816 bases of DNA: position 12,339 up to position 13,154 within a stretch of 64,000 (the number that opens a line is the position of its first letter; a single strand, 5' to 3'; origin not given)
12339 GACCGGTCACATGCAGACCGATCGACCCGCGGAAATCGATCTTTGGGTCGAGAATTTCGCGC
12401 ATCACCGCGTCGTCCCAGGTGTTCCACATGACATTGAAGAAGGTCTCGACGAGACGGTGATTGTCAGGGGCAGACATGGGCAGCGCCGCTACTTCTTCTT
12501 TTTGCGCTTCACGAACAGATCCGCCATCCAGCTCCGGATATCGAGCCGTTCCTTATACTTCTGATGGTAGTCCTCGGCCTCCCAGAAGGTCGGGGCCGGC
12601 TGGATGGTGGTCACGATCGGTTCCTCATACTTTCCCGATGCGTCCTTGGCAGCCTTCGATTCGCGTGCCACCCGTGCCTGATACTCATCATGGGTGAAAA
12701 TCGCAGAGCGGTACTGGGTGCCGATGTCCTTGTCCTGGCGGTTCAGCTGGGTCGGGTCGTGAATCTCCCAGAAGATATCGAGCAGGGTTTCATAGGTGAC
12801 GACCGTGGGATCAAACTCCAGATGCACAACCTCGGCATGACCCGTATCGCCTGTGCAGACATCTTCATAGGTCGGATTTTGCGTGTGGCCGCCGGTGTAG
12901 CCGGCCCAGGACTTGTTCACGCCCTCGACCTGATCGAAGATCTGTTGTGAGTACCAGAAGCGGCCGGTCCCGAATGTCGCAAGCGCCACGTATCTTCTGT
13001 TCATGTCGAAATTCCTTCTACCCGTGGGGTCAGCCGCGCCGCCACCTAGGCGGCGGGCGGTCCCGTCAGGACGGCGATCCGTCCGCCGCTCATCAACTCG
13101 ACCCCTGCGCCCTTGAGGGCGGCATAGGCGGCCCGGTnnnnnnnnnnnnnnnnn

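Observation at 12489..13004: MsrA homolog whose catalytic Cys motif GCFWG reads GRFWY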

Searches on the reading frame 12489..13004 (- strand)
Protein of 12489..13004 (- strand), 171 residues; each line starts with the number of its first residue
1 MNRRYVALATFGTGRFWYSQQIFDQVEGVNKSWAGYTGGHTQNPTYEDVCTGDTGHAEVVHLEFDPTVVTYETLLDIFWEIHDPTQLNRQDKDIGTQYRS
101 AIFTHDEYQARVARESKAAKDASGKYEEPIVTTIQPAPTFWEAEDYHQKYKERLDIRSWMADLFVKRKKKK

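Call 3: search_protein_families(library=pfam, proteins=[window:12489-13004:-], max_evalue=0.01)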
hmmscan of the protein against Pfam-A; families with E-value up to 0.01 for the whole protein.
window:12489-13004:- (171 aa): 1 family
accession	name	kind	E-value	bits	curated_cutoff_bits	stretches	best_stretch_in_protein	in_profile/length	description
PF01625.27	PMSR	-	8e-59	198.7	23.7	1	9-153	2-146/153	Peptide methionine sulfoxide reductase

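Call 4: search_protein_families(library=ncbifam, proteins=[window:12489-13004:-], max_evalue=0.01)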
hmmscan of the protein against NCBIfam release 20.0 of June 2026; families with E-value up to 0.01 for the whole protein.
window:12489-13004:- (171 aa): 5 families
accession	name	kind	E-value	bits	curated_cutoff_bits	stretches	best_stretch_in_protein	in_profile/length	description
TIGR00401.1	msrA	equivalog_domain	3e-58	196.5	108.1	1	9-152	3-146/153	peptide-methionine (S)-S-oxide reductase MsrA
NF004042.0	PRK05550.1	equivalog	1.1e-55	188.9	330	1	7-153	135-278/293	bifunctional methionine sulfoxide reductase B/A protein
NF010625.0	PRK14018.1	equivalog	4.4e-34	117.9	522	1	2-151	197-340/521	bifunctional peptide-methionine (S)-S-oxide reductase MsrA/peptide-methionine (R)-S-oxide reductase MsrB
NF004038.0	PRK05528.1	equivalog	1.7e-18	67.2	200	1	11-153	6-139/157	peptide-methionine (S)-S-oxide reductase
NF041383.1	Trx_VPGUxxT_two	exception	8.7e-05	22.3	275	1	3-122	142-240/287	VPGUxxT family thioredoxin-like (seleno)protein, type 2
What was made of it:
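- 12489..13004 (-): Arg-type MsrA homolog CDS (171 aa); positional ortholog of the Cys-containing GCFWHPQ-type MsrA. Pfam and NCBIfam scores above the curated cutoffs (calls 3, 4).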

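Call 5: search_solved_structures(query=window:12489-13004:-, show_alignments=3)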
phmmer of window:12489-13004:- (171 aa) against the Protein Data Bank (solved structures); distinct sequences matched with E-value up to 0.001: 34.
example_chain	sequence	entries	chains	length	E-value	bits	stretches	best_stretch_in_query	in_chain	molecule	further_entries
2j89_A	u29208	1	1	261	1.2e-40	142.7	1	8-151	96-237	METHIONINE SULFOXIDE REDUCTASE A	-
1ff3_A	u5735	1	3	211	4e-39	137.8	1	7-152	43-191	PEPTIDE METHIONINE SULFOXIDE REDUCTASE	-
2gt3_A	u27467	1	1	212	4.1e-39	137.8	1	7-152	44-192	Methionine Sulfoxide Reductase A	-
6yev_A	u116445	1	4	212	5.1e-38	134.2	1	7-152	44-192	Peptide methionine sulfoxide reductase MsrA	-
7ot4_A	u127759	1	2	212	5.1e-38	134.2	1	7-152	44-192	Peptide methionine sulfoxide reductase MsrA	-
2iem_A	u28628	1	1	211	1.2e-37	133.1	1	7-152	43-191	Peptide methionine sulfoxide reductase msrA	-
2l90_A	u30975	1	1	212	1.4e-37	132.8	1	7-152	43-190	Peptide methionine sulfoxide reductase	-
6agv_A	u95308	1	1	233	1.9e-37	132.4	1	7-152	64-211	Mitochondrial peptide methionine sulfoxide reductase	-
1fvg_A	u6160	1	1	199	4.5e-36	127.9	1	7-152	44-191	PEPTIDE METHIONINE SULFOXIDE REDUCTASE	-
1fva_A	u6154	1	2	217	5.6e-36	127.6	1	7-152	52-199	PEPTIDE METHIONINE SULFOXIDE REDUCTASE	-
1nwa_A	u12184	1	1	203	7.3e-34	120.7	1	11-154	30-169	Peptide methionine sulfoxide reductase msrA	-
4gwb_A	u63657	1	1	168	1.1e-33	120.1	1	9-154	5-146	Peptide methionine sulfoxide reductase MsrA 3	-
3bqf_A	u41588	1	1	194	2.2e-30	109.4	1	4-151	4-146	Peptide methionine sulfoxide reductase msrA/msrB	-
3bqg_A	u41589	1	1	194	3.8e-30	108.6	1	5-151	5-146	Peptide methionine sulfoxide reductase msrA/msrB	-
3bqe_A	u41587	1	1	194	3.9e-30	108.6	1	5-151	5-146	Peptide methionine sulfoxide reductase msrA/msrB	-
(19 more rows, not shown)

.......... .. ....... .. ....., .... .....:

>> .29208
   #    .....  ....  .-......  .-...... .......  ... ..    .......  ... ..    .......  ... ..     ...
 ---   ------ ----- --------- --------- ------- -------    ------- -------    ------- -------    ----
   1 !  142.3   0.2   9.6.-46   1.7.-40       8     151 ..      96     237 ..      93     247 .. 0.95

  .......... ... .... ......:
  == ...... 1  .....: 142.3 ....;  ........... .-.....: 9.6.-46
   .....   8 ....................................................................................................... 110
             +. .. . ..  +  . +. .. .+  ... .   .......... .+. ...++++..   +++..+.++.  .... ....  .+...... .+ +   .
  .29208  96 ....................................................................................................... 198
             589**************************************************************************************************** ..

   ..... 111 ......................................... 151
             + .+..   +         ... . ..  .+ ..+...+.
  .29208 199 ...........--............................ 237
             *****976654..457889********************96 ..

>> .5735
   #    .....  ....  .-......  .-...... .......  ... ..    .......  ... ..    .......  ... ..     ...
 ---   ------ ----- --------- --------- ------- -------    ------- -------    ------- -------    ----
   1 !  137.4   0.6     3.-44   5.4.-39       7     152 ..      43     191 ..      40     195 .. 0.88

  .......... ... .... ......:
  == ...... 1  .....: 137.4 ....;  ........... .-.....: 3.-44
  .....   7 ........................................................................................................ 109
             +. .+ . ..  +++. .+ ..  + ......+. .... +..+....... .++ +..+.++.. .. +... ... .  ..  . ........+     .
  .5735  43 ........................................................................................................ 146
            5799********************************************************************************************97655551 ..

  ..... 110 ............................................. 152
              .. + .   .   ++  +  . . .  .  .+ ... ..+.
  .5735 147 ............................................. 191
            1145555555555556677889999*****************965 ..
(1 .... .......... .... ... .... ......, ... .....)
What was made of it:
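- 12951..12965 (-): Active-site motif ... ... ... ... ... = G14-R15-F16-W17-Y18; Arg15 (12960..12962) replaces the catalytic Cys. Aligned to GCFWG of solved MsrAs (call 5).
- Checked: In phmmer alignments to solved MsrA structures (2j89, 1ff3, 2gt3), the query's g-r-f-w-y aligns column for column with g-c-f-w-g (call 5).
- R15 aligns with the catalytic Cys of solved MsrAs (call 5).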

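Call 6: find_homologous_proteins(query=window:12489-13004:-, max_evalue=1e-10)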
Query window:12489-13004:- (171 aa): 8000 proteins with E <= 1e-10 among 8000 candidates; the best 120 are listed.
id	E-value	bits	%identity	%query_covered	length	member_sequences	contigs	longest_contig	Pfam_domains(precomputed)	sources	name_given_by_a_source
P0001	4.1e-114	397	100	100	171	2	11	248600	PF01625.29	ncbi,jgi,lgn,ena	jgi:peptide-methionine (S)-S-oxide reductase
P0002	1.5e-108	379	96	99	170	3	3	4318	PF01625.29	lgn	-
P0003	5.4e-106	370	93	100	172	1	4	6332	PF01625.29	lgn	-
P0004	8.3e-105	366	91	100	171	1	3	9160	PF01625.29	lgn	-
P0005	3.4e-100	351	89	99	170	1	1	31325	PF01625.29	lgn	-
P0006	1.7e-89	317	78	99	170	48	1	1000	PF01625.29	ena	-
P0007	1.3e-88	314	80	100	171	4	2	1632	PF01625.29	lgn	-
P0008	4.0e-86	306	78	98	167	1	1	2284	PF01625.29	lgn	-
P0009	2.5e-85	303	77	98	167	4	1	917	PF01625.29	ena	-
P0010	3.0e-85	303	75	99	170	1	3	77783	PF01625.29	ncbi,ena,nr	ncbi:MAG: peptide-methionine (S)-S-oxide reductase [Alphaproteobacteria bacterium]|nr:peptide-methio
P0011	4.8e-85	302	78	98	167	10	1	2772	PF01625.29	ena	-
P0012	7.6e-85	301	78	98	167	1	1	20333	PF01625.29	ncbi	ncbi:MAG: peptide-methionine (S)-S-oxide reductase MsrA [Rhodospirillaceae bacterium]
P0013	8.8e-82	291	74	98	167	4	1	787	PF01625.29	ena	-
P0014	2.9e-73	264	67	96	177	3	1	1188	PF01625.29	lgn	-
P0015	2.1e-72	261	68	96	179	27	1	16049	PF01625.29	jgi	-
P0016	4.2e-72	260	67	97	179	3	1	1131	PF01625.29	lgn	-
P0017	9.0e-72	259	66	98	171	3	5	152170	PF01625.29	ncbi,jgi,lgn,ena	-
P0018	2.6e-70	254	67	96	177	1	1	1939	PF01625.29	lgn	-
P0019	3.2e-67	244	64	94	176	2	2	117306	PF01625.29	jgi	jgi:peptide-methionine (S)-S-oxide reductase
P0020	1.5e-62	229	64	93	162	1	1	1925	PF01625.29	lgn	-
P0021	1.1e-61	226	62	92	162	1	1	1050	PF01625.29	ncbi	-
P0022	3.4e-59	218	60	95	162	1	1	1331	PF01625.29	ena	-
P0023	3.5e-59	218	60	93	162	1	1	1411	PF01625.29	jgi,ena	-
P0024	2.2e-58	215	60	93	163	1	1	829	PF01625.29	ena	-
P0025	3.8e-58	214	59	95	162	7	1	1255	PF01625.29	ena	-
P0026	1.3e-56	209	62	87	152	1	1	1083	PF01625.29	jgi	jgi:peptide-methionine (S)-S-oxide reductase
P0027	1.8e-56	209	60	94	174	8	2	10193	PF01625.29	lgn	-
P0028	2.0e-56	209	59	89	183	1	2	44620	PF01625.29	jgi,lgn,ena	-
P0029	2.2e-56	209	62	85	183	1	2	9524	PF01625.29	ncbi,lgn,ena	-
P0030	5.2e-56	208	59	89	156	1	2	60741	PF01625.29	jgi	jgi:peptide-methionine (S)-S-oxide reductase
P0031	7.1e-56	207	57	91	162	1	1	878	PF01625.29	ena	-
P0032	8.3e-56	207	59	88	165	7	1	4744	PF01625.29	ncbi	-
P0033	9.3e-56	207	62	87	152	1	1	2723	PF01625.29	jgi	-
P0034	1.1e-55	206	59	95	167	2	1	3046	PF01625.29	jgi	jgi:peptide-methionine (S)-S-oxide reductase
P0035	2.9e-55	205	60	88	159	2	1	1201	PF01625.29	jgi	jgi:peptide-methionine (S)-S-oxide reductase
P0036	4.1e-55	205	60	89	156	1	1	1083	PF01625.29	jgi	jgi:peptide-methionine (S)-S-oxide reductase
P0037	4.4e-55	204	63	85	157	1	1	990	PF01625.29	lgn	-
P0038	7.5e-55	204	61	89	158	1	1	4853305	PF01625.29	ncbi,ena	-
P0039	8.5e-55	204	59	89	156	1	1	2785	PF01625.29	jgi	jgi:peptide-methionine (S)-S-oxide reductase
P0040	1.0e-54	203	62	89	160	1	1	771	PF01625.29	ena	-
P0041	1.2e-54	203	62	85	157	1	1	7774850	PF01625.29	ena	-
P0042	1.3e-54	203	62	85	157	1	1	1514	PF01625.29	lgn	-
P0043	1.3e-54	203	58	89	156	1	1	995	PF01625.29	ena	-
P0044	1.7e-54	203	58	89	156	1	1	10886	PF01625.29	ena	-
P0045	2.0e-54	202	62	84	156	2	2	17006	PF01625.29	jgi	-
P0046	2.2e-54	202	62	83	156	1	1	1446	PF01625.29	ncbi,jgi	-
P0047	2.8e-54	202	61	85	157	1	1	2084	PF01625.29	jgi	jgi:peptide-methionine (S)-S-oxide reductase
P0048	2.8e-54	202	61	85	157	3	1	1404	PF01625.29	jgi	jgi:peptide-methionine (S)-S-oxide reductase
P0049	3.0e-54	202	58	87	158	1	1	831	PF01625.29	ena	-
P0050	3.6e-54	202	63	85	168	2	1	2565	PF01625.29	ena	-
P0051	4.6e-54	201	58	88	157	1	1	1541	PF01625.29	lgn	-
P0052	4.9e-54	201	61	85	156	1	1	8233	PF01625.29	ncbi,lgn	ncbi:MAG: peptide-methionine (S)-S-oxide reductase MsrA [Isosphaeraceae bacterium]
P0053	6.3e-54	201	60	87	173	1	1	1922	PF01625.29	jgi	jgi:peptide-methionine (S)-S-oxide reductase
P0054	6.5e-54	201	59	85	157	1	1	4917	PF01625.29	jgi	jgi:peptide-methionine (S)-S-oxide reductase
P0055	6.6e-54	201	60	88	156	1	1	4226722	PF01625.29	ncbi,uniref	ncbi:peptide-methionine (S)-S-oxide reductase MsrA [Chengkuizengella sp. SCS-71B]|uniref:peptide-met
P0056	6.8e-54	201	61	89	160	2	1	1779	PF01625.29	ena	-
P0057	7.3e-54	201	61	85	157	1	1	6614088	PF01625.29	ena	-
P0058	7.7e-54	200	60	85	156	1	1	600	PF01625.29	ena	-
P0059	8.5e-54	200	60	85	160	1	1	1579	PF01625.29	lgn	-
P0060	9.5e-54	200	59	88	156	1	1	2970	PF01625.29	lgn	-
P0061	9.7e-54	200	60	87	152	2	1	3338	PF01625.29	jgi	jgi:peptide-methionine (S)-S-oxide reductase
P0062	1.3e-53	200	59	87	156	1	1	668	PF01625.29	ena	-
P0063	1.4e-53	200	60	85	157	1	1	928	PF01625.29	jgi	-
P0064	1.6e-53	199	59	87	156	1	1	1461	PF01625.29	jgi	jgi:peptide-methionine (S)-S-oxide reductase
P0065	1.8e-53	199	58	89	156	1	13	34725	PF01625.29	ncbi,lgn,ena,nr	ncbi:MAG TPA: peptide-methionine (S)-S-oxide reductase MsrA [Candidatus Acidoferrales bacterium]|nr:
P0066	1.8e-53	199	59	88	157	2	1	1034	PF01625.29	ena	-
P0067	1.9e-53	199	58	89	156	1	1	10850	PF01625.29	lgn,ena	-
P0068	2.0e-53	199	62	85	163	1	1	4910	PF01625.29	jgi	jgi:peptide-methionine (S)-S-oxide reductase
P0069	2.0e-53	199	59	87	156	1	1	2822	PF01625.29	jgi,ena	-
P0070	2.1e-53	199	56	88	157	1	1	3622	PF01625.29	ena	-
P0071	2.3e-53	199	59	87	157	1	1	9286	PF01625.29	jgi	jgi:peptide-methionine (S)-S-oxide reductase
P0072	2.7e-53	199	57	89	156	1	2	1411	PF01625.29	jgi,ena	-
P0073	2.7e-53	199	55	91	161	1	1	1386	PF01625.29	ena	-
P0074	2.9e-53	199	60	85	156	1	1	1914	PF01625.29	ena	-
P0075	2.9e-53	199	61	85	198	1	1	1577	PF01625.29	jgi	jgi:peptide-methionine (S)-S-oxide reductase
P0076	3.1e-53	198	55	95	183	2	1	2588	PF01625.29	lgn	-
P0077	3.2e-53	198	59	88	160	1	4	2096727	PF01625.29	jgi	jgi:peptide-methionine (S)-S-oxide reductase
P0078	3.3e-53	198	58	89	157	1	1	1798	PF01625.29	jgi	jgi:peptide-methionine (S)-S-oxide reductase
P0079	4.7e-53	198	60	85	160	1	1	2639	PF01625.29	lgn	-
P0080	4.8e-53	198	60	85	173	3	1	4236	PF01625.29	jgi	jgi:peptide-methionine (S)-S-oxide reductase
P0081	4.9e-53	198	63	83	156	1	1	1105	PF01625.29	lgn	-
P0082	5.2e-53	198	61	85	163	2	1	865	PF01625.29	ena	-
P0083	5.3e-53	198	60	85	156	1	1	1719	PF01625.29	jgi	jgi:peptide-methionine (S)-S-oxide reductase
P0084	6.6e-53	197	57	87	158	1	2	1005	PF01625.29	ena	-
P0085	9.5e-53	197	61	85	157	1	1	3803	PF01625.29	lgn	-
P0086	9.9e-53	197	60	85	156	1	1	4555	PF01625.29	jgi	-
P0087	9.9e-53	197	56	89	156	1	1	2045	PF01625.29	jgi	jgi:peptide-methionine (S)-S-oxide reductase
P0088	1.0e-52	197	55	92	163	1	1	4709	PF01625.29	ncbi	-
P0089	1.1e-52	197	58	85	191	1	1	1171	PF01625.29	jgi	-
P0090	1.1e-52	197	63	83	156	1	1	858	PF01625.29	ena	-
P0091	1.2e-52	197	56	89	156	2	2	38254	PF01625.29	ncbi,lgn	-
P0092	1.3e-52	196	58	92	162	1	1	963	PF01625.29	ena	-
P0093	1.3e-52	196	58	88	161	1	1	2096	PF01625.29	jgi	jgi:peptide-methionine (S)-S-oxide reductase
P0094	1.4e-52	196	56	89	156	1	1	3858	PF01625.29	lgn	-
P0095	1.4e-52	196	57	88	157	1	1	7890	PF01625.29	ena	-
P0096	1.4e-52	196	58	87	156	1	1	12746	PF01625.29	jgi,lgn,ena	-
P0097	1.6e-52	196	60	85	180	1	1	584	PF01625.29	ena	-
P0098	1.7e-52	196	60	85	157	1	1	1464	PF01625.29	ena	-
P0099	1.7e-52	196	60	88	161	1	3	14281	PF01625.29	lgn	-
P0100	1.7e-52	196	57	87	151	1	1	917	PF01625.29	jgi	-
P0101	1.7e-52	196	58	88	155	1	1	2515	PF01625.29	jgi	jgi:peptide-methionine (S)-S-oxide reductase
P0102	1.9e-52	196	60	85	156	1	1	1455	PF01625.29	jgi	-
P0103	2.0e-52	196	57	87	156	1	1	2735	PF01625.29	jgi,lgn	jgi:peptide-methionine (S)-S-oxide reductase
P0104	2.0e-52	196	58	87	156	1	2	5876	PF01625.29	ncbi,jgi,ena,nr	ncbi:MAG TPA: peptide-methionine (S)-S-oxide reductase MsrA [Thermoanaerobaculia bacterium]|jgi:pept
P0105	2.0e-52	196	59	85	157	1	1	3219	PF01625.29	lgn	-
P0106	2.0e-52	196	59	87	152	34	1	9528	PF01625.29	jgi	-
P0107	2.0e-52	196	62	83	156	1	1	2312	PF01625.29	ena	-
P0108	2.1e-52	196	57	87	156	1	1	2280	PF01625.29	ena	-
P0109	2.1e-52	196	60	84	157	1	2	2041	PF01625.29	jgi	-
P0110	2.1e-52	196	56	87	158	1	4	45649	PF01625.29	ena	-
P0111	2.2e-52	196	63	83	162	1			PF01625.29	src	-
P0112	2.3e-52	196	57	88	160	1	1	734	PF01625.29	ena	-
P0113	2.4e-52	196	58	88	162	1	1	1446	PF01625.29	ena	-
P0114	2.4e-52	196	60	85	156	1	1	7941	PF01625.29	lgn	-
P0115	2.4e-52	196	61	83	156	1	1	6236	PF01625.29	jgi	-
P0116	2.6e-52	195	59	91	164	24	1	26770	PF01625.29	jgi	jgi:peptide-methionine (S)-S-oxide reductase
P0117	2.7e-52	195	60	84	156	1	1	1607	PF01625.29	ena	-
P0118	2.7e-52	195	58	89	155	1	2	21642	PF01625.29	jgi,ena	jgi:peptide-methionine (S)-S-oxide reductase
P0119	2.8e-52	195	57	87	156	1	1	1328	PF01625.29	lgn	-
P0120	2.8e-52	195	61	87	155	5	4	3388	PF01625.29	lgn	-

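Call 9: list_cluster_members(proteins=[P0001, P0002, P0003, P0004, P0005, P0015, P0010, P0012, P0017, P0019])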
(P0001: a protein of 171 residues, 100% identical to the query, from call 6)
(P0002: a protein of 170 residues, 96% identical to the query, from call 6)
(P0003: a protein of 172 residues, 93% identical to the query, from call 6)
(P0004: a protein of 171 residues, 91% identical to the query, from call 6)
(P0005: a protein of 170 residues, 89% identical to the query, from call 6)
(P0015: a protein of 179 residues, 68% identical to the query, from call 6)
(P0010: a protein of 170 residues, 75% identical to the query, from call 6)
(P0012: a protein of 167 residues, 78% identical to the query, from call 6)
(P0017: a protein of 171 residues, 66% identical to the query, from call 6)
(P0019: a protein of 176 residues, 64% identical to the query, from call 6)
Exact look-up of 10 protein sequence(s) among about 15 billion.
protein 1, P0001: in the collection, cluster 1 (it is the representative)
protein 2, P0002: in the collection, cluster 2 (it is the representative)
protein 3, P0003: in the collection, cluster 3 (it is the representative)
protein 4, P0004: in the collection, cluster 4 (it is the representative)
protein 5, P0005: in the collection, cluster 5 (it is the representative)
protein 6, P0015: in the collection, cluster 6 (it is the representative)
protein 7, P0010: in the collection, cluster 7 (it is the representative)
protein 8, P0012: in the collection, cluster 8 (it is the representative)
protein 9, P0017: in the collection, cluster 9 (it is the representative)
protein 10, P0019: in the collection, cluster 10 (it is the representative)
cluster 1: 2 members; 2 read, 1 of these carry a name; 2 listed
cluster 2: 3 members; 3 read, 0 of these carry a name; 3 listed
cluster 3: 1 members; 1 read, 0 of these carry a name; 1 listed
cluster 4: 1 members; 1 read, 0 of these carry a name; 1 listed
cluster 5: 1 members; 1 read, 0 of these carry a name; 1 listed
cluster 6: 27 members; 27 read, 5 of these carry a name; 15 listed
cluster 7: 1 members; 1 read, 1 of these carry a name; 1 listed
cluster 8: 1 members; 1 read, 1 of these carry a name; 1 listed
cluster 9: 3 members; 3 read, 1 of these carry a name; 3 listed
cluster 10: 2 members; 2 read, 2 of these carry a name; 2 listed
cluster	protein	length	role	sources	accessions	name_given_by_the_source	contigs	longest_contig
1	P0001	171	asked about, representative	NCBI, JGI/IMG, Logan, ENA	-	peptide-methionine (S)-S-oxide reductase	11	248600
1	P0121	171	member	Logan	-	-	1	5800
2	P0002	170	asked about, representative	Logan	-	-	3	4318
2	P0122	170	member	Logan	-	-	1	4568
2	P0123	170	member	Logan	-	-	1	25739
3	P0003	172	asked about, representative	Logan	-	-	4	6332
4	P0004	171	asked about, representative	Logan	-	-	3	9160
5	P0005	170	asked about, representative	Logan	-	-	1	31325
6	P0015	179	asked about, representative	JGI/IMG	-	-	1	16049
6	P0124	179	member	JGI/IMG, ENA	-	peptide-methionine (S)-S-oxide reductase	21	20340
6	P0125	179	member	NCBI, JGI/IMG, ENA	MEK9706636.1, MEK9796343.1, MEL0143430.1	MAG: peptide-methionine (S)-S-oxide reductase MsrA [Alphaproteobacteria bacterium] | peptide-methionine (S)-S-oxide reductase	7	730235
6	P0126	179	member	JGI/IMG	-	peptide-methionine (S)-S-oxide reductase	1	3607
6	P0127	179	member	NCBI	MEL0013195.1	MAG: peptide-methionine (S)-S-oxide reductase MsrA [Alphaproteobacteria bacterium]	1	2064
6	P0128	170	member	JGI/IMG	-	peptide-methionine (S)-S-oxide reductase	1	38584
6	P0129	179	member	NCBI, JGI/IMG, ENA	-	-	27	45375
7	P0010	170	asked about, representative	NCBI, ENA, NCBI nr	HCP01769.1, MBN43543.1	MAG: peptide-methionine (S)-S-oxide reductase [Alphaproteobacteria bacterium] | peptide-methionine (S)-S-oxide reductase [Alphaproteobacteria bacterium]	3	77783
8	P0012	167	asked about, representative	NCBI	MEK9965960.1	MAG: peptide-methionine (S)-S-oxide reductase MsrA [Rhodospirillaceae bacterium]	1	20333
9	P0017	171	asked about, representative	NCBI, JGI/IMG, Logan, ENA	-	-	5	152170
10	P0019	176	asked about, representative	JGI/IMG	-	peptide-methionine (S)-S-oxide reductase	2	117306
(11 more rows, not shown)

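Call 11: find_related_loci(query=window:12489-13004:-, collection=genome_contigs, flank=10000)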
Query window:12489-13004:- (171 aa) in genome_contigs; peptide patterns used: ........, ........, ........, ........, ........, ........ (x = any residue, [..] = any of these).
599 stretches matched a pattern (row limit reached: there are more); 560 encode a relative of the query (tblastn E <= 1e-3); the best 80 are kept; 80 distinct loci.
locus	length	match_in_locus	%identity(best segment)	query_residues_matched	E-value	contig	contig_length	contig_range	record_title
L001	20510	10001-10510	81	1-170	4e-94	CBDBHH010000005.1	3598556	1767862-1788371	MAG: Alphaproteobacteria bacterium isolate bcc394d7-c654-44df-b0f3-7ba1a8824e42 genome assembly, contig: contig_5, whole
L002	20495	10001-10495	81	1-165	1e-92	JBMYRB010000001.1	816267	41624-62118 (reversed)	MAG: Alphaproteobacteria bacterium isolate ME_XS_2303_bin_7 ME_XS_2303_bin_7_0, whole genome shotgun sequence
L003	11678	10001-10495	80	1-165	1e-90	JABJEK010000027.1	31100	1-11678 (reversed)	MAG: Rhodospirillaceae bacterium isolate SI074_bin10 k141_504694, whole genome shotgun sequence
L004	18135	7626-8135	75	1-170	5e-89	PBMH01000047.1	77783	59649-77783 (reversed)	MAG: Alphaproteobacteria bacterium isolate SP218 MHASMcontig_1655143, whole genome shotgun sequence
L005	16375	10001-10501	78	1-167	4e-89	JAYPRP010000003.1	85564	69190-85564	MAG: Rhodospirillaceae bacterium isolate SD3107_S37.maxbin.038_sub NODE_17_length_85564_cov_9.12308, whole genome shotgu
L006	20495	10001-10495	78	1-165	4e-89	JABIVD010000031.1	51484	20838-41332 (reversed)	MAG: Rhodospirillaceae bacterium isolate SI072_bin63 k141_2378454, whole genome shotgun sequence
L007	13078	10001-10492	77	1-164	2e-86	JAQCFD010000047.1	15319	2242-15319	MAG: Proteobacteria bacterium isolate casp40-mb.141 NODE_9192_length_15319_cov_0.062878, whole genome shotgun sequence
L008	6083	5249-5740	67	4-167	2e-77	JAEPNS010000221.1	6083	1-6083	MAG: Alphaproteobacteria bacterium isolate HXMU1420-4 NODE_221_length_6083_cov_3.593240, whole genome shotgun sequence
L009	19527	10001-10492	68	4-167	2e-76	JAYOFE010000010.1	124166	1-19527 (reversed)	MAG: Alphaproteobacteria bacterium isolate 139551_S153_metabat_bins_sspec.tsv.071 NODE_75_length_124166_cov_61.525715, w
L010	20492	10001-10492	66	4-167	4e-73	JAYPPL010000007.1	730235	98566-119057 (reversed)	MAG: Alphaproteobacteria bacterium isolate SD3109_NP_metabat_bins_2.tsv.138 contig_4094_pilon, whole genome shotgun sequ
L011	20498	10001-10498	64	4-169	1e-72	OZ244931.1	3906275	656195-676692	MAG: Alphaproteobacteria bacterium isolate 81e4cf52-faa7-4468-87d0-1594d19733c2 genome assembly, chromosome: 1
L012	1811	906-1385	64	7-166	9e-73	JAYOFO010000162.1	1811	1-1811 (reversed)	MAG: Rhodospirillaceae bacterium isolate 139551_S153_metabat_bins_2.tsv.032 NODE_61039_length_1811_cov_29.447039, whole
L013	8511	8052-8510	65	7-159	2e-66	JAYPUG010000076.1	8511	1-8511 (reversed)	MAG: Rhodospirillaceae bacterium isolate 139589_S190_metabat_bins_2.tsv.187 NODE_7995_length_8511_cov_4.763955, whole ge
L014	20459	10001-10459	60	6-158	4e-61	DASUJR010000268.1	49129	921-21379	MAG TPA_asm: Candidatus Acidiferrales bacterium isolate SMAG_U1491 k141_558568, whole genome shotgun sequence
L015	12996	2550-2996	57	8-156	1e-55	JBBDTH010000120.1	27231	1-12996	MAG: Rhodospirillales bacterium isolate LejiaC_61_12 Lejia_C_4037_length_27231_cov_7, whole genome shotgun sequence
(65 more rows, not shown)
